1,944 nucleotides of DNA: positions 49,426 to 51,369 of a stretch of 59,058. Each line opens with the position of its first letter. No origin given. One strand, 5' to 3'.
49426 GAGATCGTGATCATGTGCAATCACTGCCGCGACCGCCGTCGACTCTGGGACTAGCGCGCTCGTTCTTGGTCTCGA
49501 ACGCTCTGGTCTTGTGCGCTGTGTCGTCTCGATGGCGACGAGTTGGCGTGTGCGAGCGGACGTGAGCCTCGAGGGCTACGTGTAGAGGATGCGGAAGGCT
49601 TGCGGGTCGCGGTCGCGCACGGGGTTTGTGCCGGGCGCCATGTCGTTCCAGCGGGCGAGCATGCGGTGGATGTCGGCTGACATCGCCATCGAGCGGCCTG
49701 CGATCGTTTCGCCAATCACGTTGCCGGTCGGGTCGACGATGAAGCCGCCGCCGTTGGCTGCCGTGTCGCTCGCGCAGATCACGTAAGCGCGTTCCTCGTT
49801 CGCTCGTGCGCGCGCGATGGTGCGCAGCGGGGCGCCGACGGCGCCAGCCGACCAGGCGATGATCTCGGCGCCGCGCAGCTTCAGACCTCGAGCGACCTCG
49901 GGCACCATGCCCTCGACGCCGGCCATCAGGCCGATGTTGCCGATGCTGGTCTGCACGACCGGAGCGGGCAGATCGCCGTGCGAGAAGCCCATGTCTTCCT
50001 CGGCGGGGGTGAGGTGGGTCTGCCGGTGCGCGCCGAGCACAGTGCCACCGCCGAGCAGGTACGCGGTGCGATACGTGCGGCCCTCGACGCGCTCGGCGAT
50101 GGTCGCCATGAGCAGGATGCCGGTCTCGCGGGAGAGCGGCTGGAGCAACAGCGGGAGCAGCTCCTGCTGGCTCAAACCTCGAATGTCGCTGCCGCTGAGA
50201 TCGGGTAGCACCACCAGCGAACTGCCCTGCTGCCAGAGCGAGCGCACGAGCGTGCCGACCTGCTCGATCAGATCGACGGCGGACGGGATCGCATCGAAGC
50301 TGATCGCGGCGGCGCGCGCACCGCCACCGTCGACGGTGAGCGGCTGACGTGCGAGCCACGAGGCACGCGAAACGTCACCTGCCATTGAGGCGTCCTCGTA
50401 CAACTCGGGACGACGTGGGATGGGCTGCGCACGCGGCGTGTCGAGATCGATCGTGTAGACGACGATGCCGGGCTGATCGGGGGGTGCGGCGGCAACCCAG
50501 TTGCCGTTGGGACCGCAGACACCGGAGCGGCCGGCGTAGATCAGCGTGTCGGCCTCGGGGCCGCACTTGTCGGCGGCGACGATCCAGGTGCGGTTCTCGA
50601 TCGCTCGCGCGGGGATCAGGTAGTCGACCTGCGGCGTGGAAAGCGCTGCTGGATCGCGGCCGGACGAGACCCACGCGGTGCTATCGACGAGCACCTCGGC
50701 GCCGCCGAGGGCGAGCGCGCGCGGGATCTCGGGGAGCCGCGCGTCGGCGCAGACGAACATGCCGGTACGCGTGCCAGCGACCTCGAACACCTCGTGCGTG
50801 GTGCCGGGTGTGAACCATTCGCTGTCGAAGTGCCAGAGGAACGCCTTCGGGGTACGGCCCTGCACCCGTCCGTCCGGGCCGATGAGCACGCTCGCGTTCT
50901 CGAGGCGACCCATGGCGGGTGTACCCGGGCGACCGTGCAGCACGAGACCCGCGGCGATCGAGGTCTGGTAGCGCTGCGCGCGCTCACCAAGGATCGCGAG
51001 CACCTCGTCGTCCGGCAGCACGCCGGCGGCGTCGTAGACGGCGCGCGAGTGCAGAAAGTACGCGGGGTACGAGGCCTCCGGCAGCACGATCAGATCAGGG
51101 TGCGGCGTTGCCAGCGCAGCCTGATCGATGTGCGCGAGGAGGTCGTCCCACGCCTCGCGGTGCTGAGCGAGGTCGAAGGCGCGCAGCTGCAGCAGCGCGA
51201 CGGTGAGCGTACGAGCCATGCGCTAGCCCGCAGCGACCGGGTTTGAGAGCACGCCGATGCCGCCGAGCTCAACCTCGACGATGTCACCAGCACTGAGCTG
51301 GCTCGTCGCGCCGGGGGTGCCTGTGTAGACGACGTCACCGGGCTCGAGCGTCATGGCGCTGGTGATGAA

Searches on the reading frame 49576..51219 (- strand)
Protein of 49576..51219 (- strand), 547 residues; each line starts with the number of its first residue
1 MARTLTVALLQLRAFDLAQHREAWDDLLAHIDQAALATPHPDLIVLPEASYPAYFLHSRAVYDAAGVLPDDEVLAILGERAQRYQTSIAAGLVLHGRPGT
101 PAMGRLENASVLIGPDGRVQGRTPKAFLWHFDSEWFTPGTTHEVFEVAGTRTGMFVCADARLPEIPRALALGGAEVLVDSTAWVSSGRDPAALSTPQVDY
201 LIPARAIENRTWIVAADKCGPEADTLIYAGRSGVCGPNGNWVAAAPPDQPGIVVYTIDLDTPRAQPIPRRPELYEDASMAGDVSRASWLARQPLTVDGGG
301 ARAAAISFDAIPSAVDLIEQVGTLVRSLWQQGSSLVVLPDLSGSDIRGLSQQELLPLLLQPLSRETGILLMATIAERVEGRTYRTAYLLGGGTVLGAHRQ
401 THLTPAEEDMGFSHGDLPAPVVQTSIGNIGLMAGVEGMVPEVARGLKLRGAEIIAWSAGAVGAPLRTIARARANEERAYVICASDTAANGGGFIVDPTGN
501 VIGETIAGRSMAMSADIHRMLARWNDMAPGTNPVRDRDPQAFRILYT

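Call 3: search_protein_families(library=pfam, proteins=[window:49576-51219:-], max_evalue=0.1)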
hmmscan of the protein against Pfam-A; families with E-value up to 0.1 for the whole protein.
window:49576-51219:- (547 aa): 1 family
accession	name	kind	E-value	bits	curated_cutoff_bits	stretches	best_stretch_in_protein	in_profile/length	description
PF00795.27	CN_hydrolase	-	5.1e-58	196.8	23.2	2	6-262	1-251/256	Carbon-nitrogen hydrolase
